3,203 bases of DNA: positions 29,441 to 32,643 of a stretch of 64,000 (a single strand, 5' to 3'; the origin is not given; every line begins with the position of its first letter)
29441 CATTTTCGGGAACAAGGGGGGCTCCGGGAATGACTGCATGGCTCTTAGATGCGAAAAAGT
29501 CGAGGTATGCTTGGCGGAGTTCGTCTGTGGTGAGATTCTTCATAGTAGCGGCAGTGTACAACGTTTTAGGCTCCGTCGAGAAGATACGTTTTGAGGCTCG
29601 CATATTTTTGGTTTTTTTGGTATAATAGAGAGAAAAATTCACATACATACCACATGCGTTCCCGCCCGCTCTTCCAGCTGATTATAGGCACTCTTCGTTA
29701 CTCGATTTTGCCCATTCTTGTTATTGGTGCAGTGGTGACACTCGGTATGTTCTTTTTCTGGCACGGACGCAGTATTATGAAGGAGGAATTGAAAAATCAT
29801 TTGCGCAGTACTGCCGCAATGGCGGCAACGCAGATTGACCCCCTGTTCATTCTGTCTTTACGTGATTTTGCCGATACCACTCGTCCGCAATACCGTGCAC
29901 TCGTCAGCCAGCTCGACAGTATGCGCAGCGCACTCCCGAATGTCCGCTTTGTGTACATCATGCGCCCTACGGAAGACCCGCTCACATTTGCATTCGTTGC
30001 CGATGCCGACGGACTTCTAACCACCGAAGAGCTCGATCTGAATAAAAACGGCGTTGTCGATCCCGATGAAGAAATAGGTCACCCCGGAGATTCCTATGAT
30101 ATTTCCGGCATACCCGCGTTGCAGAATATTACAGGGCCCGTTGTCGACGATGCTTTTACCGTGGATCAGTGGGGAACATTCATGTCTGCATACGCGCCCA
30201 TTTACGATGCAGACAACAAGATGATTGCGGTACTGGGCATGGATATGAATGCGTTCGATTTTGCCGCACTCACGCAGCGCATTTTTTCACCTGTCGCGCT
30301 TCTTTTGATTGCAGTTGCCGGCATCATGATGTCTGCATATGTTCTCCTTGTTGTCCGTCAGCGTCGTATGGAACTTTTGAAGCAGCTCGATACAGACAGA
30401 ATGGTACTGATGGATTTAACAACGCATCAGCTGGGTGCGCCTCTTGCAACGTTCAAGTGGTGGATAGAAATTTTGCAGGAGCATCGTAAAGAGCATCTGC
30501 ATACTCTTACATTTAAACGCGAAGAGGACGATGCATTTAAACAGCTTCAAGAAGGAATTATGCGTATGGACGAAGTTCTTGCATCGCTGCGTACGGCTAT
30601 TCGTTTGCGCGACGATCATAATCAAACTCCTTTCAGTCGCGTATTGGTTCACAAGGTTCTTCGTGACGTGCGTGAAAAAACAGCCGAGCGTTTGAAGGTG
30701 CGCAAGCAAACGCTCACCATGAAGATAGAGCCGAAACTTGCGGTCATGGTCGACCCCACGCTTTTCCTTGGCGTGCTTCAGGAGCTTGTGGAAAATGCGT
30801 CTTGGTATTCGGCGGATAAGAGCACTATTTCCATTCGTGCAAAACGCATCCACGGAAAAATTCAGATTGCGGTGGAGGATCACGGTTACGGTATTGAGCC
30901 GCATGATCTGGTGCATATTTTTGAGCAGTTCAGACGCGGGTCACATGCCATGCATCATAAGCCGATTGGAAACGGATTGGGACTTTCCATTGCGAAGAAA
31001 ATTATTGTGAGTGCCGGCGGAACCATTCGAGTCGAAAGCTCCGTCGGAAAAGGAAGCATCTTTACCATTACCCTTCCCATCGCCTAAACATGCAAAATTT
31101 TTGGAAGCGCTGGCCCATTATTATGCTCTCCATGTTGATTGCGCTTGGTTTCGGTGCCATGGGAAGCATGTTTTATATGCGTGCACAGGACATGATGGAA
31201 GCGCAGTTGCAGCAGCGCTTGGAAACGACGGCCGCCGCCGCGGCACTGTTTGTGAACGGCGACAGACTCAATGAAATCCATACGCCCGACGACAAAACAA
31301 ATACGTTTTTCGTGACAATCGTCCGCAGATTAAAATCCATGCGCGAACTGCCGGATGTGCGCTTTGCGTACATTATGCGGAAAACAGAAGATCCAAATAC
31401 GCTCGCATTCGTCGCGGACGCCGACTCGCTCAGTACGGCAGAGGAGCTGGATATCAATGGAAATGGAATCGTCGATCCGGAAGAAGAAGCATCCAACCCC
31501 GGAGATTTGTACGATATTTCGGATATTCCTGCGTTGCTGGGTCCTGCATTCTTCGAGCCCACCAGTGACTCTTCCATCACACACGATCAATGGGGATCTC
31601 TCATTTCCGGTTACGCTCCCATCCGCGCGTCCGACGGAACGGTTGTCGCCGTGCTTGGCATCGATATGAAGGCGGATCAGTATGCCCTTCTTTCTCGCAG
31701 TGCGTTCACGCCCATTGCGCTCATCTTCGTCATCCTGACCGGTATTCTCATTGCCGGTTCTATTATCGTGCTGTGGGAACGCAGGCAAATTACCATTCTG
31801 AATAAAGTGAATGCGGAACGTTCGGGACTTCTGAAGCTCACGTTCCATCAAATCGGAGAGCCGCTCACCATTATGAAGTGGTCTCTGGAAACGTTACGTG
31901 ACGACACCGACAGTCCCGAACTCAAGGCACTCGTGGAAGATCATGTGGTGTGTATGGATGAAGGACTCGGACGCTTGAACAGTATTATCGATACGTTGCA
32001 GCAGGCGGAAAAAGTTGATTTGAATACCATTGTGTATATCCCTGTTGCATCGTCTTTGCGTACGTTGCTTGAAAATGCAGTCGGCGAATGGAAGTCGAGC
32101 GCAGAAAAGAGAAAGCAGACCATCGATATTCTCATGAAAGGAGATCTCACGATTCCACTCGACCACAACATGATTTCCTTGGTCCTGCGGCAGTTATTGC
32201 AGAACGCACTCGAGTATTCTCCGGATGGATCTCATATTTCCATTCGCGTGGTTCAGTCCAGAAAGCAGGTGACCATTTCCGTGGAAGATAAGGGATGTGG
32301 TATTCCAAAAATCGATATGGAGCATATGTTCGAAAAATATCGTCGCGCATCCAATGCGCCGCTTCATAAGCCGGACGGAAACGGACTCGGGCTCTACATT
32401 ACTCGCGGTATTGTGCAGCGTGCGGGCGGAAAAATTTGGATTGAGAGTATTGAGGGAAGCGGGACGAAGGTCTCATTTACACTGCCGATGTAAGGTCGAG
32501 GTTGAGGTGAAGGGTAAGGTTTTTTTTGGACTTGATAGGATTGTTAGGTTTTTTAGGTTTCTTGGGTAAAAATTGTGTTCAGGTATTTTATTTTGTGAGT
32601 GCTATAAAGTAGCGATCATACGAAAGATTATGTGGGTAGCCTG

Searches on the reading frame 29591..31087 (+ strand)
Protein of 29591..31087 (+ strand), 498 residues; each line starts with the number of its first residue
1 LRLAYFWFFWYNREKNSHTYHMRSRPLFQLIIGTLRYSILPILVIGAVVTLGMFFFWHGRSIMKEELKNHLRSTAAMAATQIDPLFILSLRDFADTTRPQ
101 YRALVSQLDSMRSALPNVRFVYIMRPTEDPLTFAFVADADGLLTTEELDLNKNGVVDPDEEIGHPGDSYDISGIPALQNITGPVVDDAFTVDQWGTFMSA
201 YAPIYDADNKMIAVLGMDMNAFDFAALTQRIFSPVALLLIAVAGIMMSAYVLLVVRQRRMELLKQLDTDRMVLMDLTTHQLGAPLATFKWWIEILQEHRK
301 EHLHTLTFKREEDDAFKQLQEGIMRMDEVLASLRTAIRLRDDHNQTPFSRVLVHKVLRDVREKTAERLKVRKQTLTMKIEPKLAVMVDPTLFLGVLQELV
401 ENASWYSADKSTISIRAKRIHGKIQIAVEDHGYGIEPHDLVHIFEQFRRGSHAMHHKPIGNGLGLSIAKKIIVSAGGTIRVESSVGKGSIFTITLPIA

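Call 80: search_protein_families(library=pfam, proteins=[window:29591-31087:+], max_evalue=0.001)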
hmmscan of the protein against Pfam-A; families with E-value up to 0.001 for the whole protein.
window:29591-31087:+ (498 aa): 2 families
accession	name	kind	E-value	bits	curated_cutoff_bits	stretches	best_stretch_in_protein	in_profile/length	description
PF02518.31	HATPase_c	-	1.6e-22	80.5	26.4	1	389-497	3-109/111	Histidine kinase-, DNA gyrase B-, and HSP90-like ATPase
PF13589.12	HATPase_c_3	-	2.4e-05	24.8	25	1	394-468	5-80/137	Histidine kinase-, DNA gyrase B-, and HSP90-like ATPase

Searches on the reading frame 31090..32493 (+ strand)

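Call 80: search_protein_families(library=pfam, proteins=[window:31090-32493:+], max_evalue=0.001)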
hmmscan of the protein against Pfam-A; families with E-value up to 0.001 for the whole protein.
window:31090-32493:+ (467 aa): 2 families
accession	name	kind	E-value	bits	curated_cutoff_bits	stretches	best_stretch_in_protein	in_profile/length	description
PF02518.31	HATPase_c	-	3.4e-26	92.3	26.4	1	360-467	4-109/111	Histidine kinase-, DNA gyrase B-, and HSP90-like ATPase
PF14501.12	HATPase_c_5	-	0.00059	20.1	22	0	362-455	6-92/102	GHKL domain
